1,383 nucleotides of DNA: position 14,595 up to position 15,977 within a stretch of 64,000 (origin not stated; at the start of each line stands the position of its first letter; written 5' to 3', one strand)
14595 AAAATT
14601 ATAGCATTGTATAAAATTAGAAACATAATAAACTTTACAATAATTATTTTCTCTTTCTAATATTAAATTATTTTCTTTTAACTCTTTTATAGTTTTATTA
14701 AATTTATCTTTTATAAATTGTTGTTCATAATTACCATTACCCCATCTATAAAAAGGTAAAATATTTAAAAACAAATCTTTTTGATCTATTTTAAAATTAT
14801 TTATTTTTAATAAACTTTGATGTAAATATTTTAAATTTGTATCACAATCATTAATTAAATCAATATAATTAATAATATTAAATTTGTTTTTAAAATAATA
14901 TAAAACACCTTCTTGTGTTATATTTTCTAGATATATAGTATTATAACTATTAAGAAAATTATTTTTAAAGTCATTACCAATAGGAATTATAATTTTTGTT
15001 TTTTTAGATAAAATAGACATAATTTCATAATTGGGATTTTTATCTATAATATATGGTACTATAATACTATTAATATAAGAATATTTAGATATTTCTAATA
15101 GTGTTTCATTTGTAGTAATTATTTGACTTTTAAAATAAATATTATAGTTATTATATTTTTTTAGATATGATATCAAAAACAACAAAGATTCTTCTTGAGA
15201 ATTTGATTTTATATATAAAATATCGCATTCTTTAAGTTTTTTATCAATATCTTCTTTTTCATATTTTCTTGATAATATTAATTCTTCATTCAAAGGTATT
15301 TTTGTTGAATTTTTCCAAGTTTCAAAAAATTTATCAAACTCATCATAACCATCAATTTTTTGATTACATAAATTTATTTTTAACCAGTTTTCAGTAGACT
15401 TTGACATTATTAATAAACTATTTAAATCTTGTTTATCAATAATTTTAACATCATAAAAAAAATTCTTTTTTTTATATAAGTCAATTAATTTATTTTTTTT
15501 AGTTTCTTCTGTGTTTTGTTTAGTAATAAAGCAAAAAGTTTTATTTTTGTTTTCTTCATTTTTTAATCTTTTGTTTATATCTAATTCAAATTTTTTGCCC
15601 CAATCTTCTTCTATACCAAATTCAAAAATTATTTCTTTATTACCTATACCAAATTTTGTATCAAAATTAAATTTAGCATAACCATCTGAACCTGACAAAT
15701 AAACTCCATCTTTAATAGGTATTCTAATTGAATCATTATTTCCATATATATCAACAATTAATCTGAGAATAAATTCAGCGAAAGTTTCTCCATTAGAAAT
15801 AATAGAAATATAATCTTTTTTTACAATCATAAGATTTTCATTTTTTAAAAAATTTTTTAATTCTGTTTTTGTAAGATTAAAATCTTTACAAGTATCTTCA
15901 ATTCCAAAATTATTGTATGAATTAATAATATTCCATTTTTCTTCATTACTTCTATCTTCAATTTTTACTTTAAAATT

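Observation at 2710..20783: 18-kb single-strand defence-type island in an otherwise reduced, housekeeping-dense endosymbiont-like genome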

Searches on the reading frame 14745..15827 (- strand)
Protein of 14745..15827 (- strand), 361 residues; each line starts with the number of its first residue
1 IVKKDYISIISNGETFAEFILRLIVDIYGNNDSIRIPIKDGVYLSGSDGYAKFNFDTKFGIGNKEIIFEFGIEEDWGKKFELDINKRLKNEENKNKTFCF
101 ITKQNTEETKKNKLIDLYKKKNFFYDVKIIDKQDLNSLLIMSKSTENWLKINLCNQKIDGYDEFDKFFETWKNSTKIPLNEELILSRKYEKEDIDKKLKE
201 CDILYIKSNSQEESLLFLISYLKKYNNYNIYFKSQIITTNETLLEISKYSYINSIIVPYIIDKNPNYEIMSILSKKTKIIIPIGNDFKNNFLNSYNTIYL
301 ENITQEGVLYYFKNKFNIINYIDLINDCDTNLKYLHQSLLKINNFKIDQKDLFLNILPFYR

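Call 43: predict_structure(alignment_id=A1)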
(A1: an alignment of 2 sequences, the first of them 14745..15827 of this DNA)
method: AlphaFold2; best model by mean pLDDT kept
length: 361 residues; sequences in the alignment: 2
mean_pLDDT: 48.6   pTM: 0.38
mean pLDDT of the five models: 48.6, 41.3, 38.1, 37.9, 36.0
residues with pLDDT >= 90: 0; 70-90: 11; 50-70: 172; < 50: 178
segments of 3 or more residues with pLDDT < 50: 1-11, 30-47, 139-144, 156-177, 201-205, 207-211, 226-240, 257-274, 282-295, 300-361
pLDDT, mean of each block of 10 residues (from residue 1): 33 59 58 39 47 56 63 56 56 63 67 68 62 57 52 50 43 45 55 57 46 54 52 44 54 49 39 50 40 49 34 29 28 33 33 33 24
secondary structure, 60 per line:
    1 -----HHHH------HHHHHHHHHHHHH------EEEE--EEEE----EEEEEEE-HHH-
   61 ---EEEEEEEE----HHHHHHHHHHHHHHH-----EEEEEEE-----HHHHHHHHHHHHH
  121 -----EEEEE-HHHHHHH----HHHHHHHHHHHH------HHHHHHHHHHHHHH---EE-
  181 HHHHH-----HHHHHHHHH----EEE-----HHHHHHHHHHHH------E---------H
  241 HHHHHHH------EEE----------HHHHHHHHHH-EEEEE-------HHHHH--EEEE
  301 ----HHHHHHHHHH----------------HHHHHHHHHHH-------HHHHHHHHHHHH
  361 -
elements in order: H6-9 H16-28 E35-38 E41-44 E49-55 E64-71 H76-90 E96-102 H108-120 E126-130 H132-138 H143-154 H161-174 H181-185 H191-199 E204-206 H212-223 H240-247 E254-256 H267-276 E278-282 H290-294 E297-300 H305-314 H331-341 H349-360

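Call 53: search_protein_representatives(protein=window:14745-15827:-)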
Query: 361 residues. Proteins with E-value up to 0.001 (for the whole library): 202; up to 1e-10: 23; up to 1e-30: 1. The best 150 are listed.
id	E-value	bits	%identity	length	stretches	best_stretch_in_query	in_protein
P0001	6.5e-227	769.1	100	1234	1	1-361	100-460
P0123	4.8e-19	85.4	33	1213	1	19-310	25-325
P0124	3.0e-16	76.2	26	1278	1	10-289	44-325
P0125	6.6e-16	75.1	27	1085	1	13-293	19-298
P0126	5.0e-15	72.2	28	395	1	21-305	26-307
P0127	5.9e-15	72.0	33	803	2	19-193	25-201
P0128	1.4e-14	70.7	30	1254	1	16-270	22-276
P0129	2.3e-14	70.0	27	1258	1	15-344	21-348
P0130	8.3e-14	68.2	32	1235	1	33-286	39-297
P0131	9.2e-14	68.1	28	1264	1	22-307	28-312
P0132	1.5e-13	67.4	29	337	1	14-294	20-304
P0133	2.0e-13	66.9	28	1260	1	19-290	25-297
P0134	5.1e-13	65.6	34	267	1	21-224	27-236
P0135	6.5e-13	65.3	30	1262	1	33-295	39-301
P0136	1.9e-12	63.7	27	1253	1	18-309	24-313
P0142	1.6e-11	60.7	32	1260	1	20-301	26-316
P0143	4.1e-11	59.3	27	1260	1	17-287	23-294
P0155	2.9e-09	53.3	28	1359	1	9-246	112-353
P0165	1.5e-08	50.9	28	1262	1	12-297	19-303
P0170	7.0e-08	48.7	26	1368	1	33-224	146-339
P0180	3.6e-07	46.4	27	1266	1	15-288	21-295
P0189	9.9e-07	44.9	28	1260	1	19-220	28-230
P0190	1.0e-06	44.9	27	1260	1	22-285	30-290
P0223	1.5e-05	41.1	25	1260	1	32-287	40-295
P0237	2.8e-05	40.2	26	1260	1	19-224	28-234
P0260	9.3e-05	38.4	26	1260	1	10-227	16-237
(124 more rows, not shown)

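Call 55: search_protein_families(library=pfam, proteins=[P0123, P0124, P0128, P0129, P0131, P0155, P0170], max_evalue=0.01)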
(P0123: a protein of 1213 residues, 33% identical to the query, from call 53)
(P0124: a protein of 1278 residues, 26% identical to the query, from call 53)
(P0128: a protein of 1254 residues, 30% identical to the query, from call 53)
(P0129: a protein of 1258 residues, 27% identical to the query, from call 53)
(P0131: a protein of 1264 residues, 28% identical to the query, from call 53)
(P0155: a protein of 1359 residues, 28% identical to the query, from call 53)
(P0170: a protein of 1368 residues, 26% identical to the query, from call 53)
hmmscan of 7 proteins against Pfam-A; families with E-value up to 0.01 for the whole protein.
P0123 (1213 aa): 0 families

P0124 (1278 aa): 0 families

P0128 (1254 aa): 0 families

P0129 (1258 aa): 0 families

P0131 (1264 aa): 0 families

P0155 (1359 aa): 2 families
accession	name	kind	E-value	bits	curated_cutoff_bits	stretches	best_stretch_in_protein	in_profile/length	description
PF01381.28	HTH_3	-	3.8e-06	27.3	23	1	18-52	2-36/55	Helix-turn-helix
PF13560.12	HTH_31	-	4.3e-06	27.4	27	1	15-52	4-42/64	Helix-turn-helix domain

P0170 (1368 aa): 3 families
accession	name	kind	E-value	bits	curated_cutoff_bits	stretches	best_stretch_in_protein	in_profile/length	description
PF13560.12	HTH_31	-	7.9e-06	26.5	27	1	6-60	1-57/64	Helix-turn-helix domain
PF12844.13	HTH_19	-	2.7e-05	24.4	30.2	1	8-59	1-53/64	Helix-turn-helix domain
PF01381.28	HTH_3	-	0.0017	18.8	23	1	12-58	2-49/55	Helix-turn-helix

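Call 56: list_cluster_members(proteins=[P0123, P0124, P0128, P0129, P0131, P0133, P0135, P0155, P0170, P0142])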
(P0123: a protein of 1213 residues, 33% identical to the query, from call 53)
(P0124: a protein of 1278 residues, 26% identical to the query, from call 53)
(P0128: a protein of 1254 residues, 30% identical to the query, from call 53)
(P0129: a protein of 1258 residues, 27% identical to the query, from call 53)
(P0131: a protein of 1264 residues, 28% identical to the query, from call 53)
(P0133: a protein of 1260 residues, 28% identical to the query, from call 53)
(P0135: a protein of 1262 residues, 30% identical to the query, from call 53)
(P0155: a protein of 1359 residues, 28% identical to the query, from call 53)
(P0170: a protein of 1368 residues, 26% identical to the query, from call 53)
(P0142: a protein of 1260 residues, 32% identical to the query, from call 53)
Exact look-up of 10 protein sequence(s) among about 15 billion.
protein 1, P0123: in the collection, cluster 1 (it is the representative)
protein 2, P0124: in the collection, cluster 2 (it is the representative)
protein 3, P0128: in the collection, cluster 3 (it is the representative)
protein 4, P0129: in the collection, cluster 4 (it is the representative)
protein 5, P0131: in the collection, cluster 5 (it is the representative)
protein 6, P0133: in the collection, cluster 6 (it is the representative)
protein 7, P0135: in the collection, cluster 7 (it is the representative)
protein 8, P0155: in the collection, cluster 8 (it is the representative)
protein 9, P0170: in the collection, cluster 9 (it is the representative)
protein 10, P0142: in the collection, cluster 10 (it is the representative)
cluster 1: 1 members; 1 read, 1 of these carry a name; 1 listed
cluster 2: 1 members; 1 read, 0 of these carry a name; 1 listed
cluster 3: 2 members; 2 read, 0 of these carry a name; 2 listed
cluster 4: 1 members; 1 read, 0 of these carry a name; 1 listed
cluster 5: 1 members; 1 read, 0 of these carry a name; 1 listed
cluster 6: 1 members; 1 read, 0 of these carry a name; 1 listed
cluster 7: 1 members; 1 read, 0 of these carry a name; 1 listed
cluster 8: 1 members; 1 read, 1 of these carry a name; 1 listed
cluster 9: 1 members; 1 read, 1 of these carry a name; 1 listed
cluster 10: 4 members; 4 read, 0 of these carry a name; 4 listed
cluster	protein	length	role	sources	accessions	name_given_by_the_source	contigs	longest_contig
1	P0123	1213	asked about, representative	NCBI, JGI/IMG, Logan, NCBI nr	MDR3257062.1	MAG: hypothetical protein LBT18_05445 [Endomicrobium sp.] | hypothetical protein | hypothetical protein [Endomicrobium sp.]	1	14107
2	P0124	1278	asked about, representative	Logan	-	-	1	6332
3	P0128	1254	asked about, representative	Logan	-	-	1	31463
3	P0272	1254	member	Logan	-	-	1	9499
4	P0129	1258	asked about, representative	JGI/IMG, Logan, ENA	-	-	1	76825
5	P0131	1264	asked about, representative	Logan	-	-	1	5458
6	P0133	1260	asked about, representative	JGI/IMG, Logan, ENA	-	-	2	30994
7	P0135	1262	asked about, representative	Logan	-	-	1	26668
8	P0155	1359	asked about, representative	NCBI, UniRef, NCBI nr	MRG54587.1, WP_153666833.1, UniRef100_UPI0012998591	helix-turn-helix domain-containing protein [Phyllobacterium sp. SYP-B3895] | helix-turn-helix domain-containing protein n=1 Tax=Phyllobacterium sp. SYP-B3895 ... | helix-turn-helix transcriptional regulator [Phyllobacterium sp. SYP-B3895]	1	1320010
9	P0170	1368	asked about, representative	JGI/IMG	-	transcriptional regulator with XRE-family HTH domain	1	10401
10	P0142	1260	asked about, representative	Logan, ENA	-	-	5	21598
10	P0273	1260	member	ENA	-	-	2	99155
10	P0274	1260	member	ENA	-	-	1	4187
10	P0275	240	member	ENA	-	-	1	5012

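Call 59: search_protein_families(library=ncbifam, proteins=[P0129, P0133, P0142, P0155, P0165, P0180, P0190], max_evalue=0.01)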
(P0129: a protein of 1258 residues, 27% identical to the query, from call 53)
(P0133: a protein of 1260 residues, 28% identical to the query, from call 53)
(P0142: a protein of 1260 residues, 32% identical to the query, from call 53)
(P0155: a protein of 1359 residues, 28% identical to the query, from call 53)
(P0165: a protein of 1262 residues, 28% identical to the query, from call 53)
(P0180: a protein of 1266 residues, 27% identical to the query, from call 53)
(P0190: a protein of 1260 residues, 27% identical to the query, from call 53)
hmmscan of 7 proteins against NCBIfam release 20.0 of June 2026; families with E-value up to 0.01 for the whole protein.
P0129 (1258 aa): 0 families

P0133 (1260 aa): 0 families

P0142 (1260 aa): 0 families

P0155 (1359 aa): 1 family
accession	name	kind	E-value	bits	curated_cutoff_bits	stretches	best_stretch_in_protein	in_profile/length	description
TIGR03070.1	couple_hipB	subfamily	9.7e-06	25.4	71.65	1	15-49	5-39/58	type II toxin-antitoxin system Y4mF family antitoxin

P0165 (1262 aa): 0 families

P0180 (1266 aa): 0 families

P0190 (1260 aa): 0 families

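Call 60: search_dna_similar(query=P0129, collection=plasmids, mode=protein, max_rows=25, max_evalue=0.00001)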
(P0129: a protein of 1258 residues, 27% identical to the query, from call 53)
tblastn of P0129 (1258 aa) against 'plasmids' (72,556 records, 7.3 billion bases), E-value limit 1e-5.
Records with a match: 24; places in all: 25; records where one place covers at least 80% of the query: 20.
Best place of each record, by identity: <60% 24.
By first word of the organism name: Rhizobium 6; Shewanella 3; Cupriavidus 2; Ralstonia 2; Adhaeribacter 1; Aminobacter 1; Bradyrhizobium 1; Thalassospira 1; Acetobacter 1; Arthrobacter 1; and 5 more.
By predicted mobility (MOB-suite, as given by PLSDB): conjugative 11; non-mobilizable 8; mobilizable 5.
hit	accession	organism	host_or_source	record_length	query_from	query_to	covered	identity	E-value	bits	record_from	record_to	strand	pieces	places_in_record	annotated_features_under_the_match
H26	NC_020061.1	Rhizobium tropici CIAT 899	Phaseolus vulgaris root nodule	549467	3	1255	100%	31.4%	0e+0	639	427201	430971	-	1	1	helix-turn-helix transcriptional regulator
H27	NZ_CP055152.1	Adhaeribacter radiodurans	Cell culture,rhizospheric soil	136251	1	1252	100%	31.4%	0e+0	643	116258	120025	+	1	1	hypothetical protein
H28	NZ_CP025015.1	Rhizobium leguminosarum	Lotus corniculatus,Bacteria culture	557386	3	1255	100%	31.1%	0e+0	642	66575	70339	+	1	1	helix-turn-helix transcriptional regulator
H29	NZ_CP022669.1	Rhizobium leguminosarum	single cell,root nodules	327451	3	1255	100%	30.4%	3e-180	598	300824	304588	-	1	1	helix-turn-helix transcriptional regulator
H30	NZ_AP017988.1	Aminobacter sp. SS-2016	Lotus japoicus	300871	3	1255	100%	30.4%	7e-168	562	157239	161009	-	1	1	helix-turn-helix transcriptional regulator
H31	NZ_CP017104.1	Rhizobium gallicum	Phaseolus vulgaris,Whole ...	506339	3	1255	100%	30.2%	3e-176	587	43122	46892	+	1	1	helix-turn-helix transcriptional regulator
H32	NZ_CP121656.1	Rhizobium sp. CB3171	Calliandra calothyrsus,cell culture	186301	3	1255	100%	30.0%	1e-175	585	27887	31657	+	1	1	helix-turn-helix transcriptional regulator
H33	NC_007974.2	Cupriavidus metallidurans CH34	-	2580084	3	1255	100%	29.1%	1e-167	561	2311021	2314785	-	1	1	none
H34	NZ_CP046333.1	Cupriavidus metallidurans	sedimentation pond in a zinc factory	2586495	3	1255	100%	29.1%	1e-167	561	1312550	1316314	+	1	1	none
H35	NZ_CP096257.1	Bradyrhizobium barranii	Glycine max cv. AC Glengarry,Cell ...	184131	3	1255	100%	28.4%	2e-164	552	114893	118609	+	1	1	hypothetical protein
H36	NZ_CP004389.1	Thalassospira xiamenensis M-5 = DSM 17429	surface seawater from the sea close to ...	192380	1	1255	100%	27.8%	2e-167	561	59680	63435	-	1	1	helix-turn-helix transcriptional regulator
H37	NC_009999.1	Shewanella baltica OS195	-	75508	4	1251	99%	27.5%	8e-129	446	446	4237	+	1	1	HigA family addiction module antitoxin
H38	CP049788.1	Ralstonia solanacearum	whole organism,isolated from the ...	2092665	1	1252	100%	27.2%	2e-121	424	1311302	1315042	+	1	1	hypothetical protein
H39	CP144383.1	Ralstonia solanacearum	tobacco,whole organism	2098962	1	1252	100%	27.2%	2e-121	424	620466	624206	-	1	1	hypothetical protein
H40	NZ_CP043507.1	Acetobacter vaccinii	cell culture,blue berry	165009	3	1255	100%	27.1%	1e-159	538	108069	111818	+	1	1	helix-turn-helix transcriptional regulator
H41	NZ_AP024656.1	Arthrobacter sp. NicSoilB8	-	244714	4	1254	99%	27.0%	2e-125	436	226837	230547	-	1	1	helix-turn-helix domain-containing protein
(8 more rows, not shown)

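Call 61: get_annotated_region(hit=H37, flank=8000)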
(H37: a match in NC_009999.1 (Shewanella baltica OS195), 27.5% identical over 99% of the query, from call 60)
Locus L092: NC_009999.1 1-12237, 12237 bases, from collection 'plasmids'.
description: Shewanella baltica OS195 plasmid pS19502, complete sequence
organism: Shewanella baltica OS195 (NCBI taxid 399599)
taxonomy: Bacteria; Pseudomonadota; Gammaproteobacteria; Alteromonadales; Shewanellaceae; Shewanella; Shewanella baltica; Shewanella baltica OS195
host: -; source: -; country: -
typing (MOB-suite, as given by PLSDB): conjugative; relaxase MOBF; mating-pair formation MPF_F
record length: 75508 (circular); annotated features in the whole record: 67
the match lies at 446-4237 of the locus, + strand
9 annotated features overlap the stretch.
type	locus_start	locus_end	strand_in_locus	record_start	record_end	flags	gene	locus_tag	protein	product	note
CDS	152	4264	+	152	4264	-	-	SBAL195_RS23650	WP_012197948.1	HigA family addiction module antitoxin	-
CDS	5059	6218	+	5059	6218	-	-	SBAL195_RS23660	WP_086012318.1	IS3-like element ISSba3 family transposase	GO:0006313 - DNA transposition [Evidence IEA]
CDS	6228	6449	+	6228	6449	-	-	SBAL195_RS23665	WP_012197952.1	hypothetical protein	-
CDS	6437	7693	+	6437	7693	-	-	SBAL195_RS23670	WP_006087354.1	Y-family DNA polymerase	-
CDS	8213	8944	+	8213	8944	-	-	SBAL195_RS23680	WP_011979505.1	endonuclease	-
CDS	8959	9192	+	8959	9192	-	-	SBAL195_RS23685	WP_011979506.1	hypothetical protein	-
CDS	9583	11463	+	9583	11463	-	-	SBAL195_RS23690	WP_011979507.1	ParB/RepB/Spo0J family partition protein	-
CDS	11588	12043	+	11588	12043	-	-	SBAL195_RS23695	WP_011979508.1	type II toxin-antitoxin system HicB family antitoxin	-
CDS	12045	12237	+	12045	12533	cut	-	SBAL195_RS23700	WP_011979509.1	hypothetical protein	-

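Call 62: get_annotated_region(hit=H27, flank=8000)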
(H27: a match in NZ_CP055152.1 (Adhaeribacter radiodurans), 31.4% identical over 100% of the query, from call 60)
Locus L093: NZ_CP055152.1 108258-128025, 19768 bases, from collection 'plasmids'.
description: Adhaeribacter radiodurans strain KUDC8001 plasmid unnamed, complete sequence
organism: Adhaeribacter radiodurans (NCBI taxid 2745197)
taxonomy: Bacteria; Bacteroidota; Cytophagia; Cytophagales; Hymenobacteraceae; Adhaeribacter; Adhaeribacter radiodurans
host: -; source: Cell culture,rhizospheric soil; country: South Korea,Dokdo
typing (MOB-suite, as given by PLSDB): non-mobilizable
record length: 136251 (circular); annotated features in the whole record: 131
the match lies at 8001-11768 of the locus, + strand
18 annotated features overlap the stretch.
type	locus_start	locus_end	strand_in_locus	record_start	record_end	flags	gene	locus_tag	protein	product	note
CDS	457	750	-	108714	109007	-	-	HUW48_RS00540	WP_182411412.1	antibiotic biosynthesis monooxygenase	-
CDS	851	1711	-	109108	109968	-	-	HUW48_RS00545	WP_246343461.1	AraC family transcriptional regulator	-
CDS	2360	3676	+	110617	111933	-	ltrA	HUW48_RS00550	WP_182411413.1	group II intron reverse transcriptase/maturase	GO:0000373 - Group II intron splicing [Evidence IEA]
CDS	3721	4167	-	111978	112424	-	-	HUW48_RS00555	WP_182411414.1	hypothetical protein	-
CDS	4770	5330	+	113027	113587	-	-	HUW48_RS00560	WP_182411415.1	recombinase family protein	GO:0006310 - DNA recombination [Evidence IEA]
CDS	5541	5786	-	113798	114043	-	-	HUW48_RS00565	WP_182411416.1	hypothetical protein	-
CDS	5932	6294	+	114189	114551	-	-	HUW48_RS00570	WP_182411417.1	helix-turn-helix transcriptional regulator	-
CDS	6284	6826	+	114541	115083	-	-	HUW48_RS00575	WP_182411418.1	ImmA/IrrE family metallo-endopeptidase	-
CDS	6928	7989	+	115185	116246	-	-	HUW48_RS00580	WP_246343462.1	PDDEXK nuclease domain-containing protein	-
CDS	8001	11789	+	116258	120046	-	-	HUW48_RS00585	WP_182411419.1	hypothetical protein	-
CDS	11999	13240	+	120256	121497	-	-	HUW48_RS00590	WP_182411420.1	DUF4238 domain-containing protein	-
CDS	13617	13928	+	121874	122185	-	-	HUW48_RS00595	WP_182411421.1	antibiotic biosynthesis monooxygenase family protein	-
CDS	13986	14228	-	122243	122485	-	-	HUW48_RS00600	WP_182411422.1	hypothetical protein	-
CDS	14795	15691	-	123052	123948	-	-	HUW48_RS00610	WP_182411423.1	mechanosensitive ion channel family protein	-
CDS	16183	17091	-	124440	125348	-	-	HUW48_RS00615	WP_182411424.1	YihY/virulence factor BrkB family protein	-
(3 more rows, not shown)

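Call 63: get_annotated_region(hit=H26, flank=8000)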
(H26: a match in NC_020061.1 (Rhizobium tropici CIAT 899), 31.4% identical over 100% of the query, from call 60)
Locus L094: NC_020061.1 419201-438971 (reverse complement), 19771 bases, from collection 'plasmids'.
description: Rhizobium tropici CIAT 899 plasmid pRtrCIAT899b, complete sequence
organism: Rhizobium tropici CIAT 899 (NCBI taxid 698761)
taxonomy: Bacteria; Pseudomonadota; Alphaproteobacteria; Hyphomicrobiales; Rhizobiaceae; Rhizobium; Rhizobium tropici; Rhizobium tropici CIAT 899
host: -; source: Phaseolus vulgaris root nodule; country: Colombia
typing (MOB-suite, as given by PLSDB): conjugative; replicon rep_cluster_141; relaxase MOBP,MOBQ; mating-pair formation MPF_T
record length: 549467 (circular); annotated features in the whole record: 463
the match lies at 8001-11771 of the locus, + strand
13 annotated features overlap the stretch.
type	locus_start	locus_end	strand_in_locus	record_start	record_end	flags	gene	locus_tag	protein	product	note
CDS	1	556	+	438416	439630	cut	-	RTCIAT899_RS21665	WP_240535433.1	DUF2357 domain-containing protein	-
CDS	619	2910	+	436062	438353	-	-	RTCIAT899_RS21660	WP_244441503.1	hypothetical protein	-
CDS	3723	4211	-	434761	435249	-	-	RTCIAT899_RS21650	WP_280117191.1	IS5 family transposase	-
CDS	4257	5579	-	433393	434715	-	ltrA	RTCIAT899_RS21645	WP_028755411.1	group II intron reverse transcriptase/maturase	GO:0000373 - Group II intron splicing [Evidence IEA]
CDS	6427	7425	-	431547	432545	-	-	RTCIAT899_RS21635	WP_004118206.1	hypothetical protein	-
CDS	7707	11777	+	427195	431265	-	-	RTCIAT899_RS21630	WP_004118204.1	helix-turn-helix transcriptional regulator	-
CDS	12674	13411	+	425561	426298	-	-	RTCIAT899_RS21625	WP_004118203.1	hypothetical protein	-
CDS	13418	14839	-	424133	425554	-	-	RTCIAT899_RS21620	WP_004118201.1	ISNCY family transposase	-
CDS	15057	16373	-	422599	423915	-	-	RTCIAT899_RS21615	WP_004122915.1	reverse transcriptase domain-containing protein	-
CDS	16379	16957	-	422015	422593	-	-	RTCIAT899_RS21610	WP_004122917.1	SLATT domain-containing protein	-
CDS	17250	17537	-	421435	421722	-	-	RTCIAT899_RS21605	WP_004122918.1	Shedu anti-phage system protein SduA domain-containing protein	-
CDS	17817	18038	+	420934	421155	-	-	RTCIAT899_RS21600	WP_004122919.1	hypothetical protein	-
CDS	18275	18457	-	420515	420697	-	-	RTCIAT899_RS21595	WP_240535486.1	hypothetical protein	-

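Call 68: get_annotated_region(hit=H36, flank=8000)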
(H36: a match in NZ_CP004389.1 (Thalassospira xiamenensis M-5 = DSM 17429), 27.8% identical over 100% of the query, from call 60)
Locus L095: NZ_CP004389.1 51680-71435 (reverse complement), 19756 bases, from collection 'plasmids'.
description: Thalassospira xiamenensis M-5 = DSM 17429 strain M-5 plasmid unnamed, complete sequence
organism: Thalassospira xiamenensis M-5 = DSM 17429 (NCBI taxid 1123366)
taxonomy: Bacteria; Pseudomonadota; Alphaproteobacteria; Rhodospirillales; Thalassospiraceae; Thalassospira; Thalassospira xiamenensis; Thalassospira xiamenensis M-5 = DSM 17429
host: -; source: surface seawater from the sea close to Xiamen, China; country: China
typing (MOB-suite, as given by PLSDB): non-mobilizable
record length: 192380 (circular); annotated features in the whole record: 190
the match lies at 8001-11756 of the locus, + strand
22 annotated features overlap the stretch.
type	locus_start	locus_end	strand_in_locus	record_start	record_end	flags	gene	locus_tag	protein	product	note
CDS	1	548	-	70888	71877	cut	-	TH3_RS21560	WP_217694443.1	IclR family transcriptional regulator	GO:0006355 - regulation of DNA-templated transcription [Evidence IEA]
CDS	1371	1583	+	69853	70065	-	-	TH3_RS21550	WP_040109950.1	hypothetical protein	-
CDS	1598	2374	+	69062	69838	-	-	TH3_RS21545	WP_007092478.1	abortive infection family protein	-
CDS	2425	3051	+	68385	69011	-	-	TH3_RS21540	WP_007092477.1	hypothetical protein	-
CDS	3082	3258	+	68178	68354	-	-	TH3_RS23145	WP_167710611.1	hypothetical protein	-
CDS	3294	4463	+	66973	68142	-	-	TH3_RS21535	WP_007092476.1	SIR2 family protein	-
CDS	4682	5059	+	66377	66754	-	-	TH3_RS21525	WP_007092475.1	hypothetical protein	-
CDS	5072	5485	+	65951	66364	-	-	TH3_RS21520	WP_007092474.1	hypothetical protein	-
CDS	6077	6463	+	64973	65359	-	-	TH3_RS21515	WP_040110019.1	MbcA/ParS/Xre antitoxin family protein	-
CDS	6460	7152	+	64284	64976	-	-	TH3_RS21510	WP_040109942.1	RES family NAD+ phosphorylase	-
CDS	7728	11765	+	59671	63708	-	-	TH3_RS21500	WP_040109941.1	helix-turn-helix transcriptional regulator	-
CDS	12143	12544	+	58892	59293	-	-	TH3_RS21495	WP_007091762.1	antitoxin Xre/MbcA/ParS toxin-binding domain-containing protein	-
CDS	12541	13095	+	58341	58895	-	-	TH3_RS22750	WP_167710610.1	RES domain-containing protein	-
CDS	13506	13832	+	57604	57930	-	-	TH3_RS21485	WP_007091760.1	hypothetical protein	-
CDS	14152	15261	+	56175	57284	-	-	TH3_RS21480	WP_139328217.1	hypothetical protein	-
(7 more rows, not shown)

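Call 69: get_annotated_region(hit=H41, flank=8000)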
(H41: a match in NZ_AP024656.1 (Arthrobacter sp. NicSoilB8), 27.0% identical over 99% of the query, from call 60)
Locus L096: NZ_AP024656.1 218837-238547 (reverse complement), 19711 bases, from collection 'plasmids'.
description: Arthrobacter sp. NicSoilB8 plasmid pNicSoilB8, complete sequence
organism: Arthrobacter sp. NicSoilB8 (NCBI taxid 2830998)
taxonomy: Bacteria; Actinomycetota; Actinomycetes; Micrococcales; Micrococcaceae; Arthrobacter; Arthrobacter sp. NicSoilB8
host: -; source: -; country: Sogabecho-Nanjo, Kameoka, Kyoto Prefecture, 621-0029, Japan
typing (MOB-suite, as given by PLSDB): mobilizable; replicon rep_cluster_1210; relaxase MOBP
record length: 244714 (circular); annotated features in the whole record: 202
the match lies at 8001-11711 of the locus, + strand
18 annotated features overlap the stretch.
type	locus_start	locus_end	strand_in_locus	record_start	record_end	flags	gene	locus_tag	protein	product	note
CDS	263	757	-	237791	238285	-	-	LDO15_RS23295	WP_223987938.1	GNAT family N-acetyltransferase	-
CDS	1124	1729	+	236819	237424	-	-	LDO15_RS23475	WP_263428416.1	DNA-binding protein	-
CDS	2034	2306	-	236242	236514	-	-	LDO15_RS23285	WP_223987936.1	hypothetical protein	-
CDS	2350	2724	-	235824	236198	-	-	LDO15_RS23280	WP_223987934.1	hypothetical protein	-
CDS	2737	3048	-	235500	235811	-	-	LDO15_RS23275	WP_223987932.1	hypothetical protein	-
CDS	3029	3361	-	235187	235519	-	-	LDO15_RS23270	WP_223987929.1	hypothetical protein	-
CDS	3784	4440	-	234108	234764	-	-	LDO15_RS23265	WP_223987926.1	helicase associated domain-containing protein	-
CDS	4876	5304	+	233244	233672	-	-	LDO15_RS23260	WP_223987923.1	hypothetical protein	-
CDS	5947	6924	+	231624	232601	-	-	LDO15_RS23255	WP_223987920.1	DUF4192 domain-containing protein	-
CDS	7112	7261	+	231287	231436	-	-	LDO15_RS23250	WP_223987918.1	hypothetical protein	-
CDS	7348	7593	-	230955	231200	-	-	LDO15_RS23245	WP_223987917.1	hypothetical protein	-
CDS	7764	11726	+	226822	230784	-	-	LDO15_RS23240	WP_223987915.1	helix-turn-helix domain-containing protein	-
CDS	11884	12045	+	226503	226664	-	-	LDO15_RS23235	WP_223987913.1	hypothetical protein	-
CDS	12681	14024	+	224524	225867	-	-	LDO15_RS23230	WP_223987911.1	ParB/RepB/Spo0J family partition protein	GO:0007059 - chromosome segregation [Evidence IEA]; GO:0000910 - cytokinesis [Evidence IEA]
CDS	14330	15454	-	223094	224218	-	-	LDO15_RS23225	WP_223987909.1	hypothetical protein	-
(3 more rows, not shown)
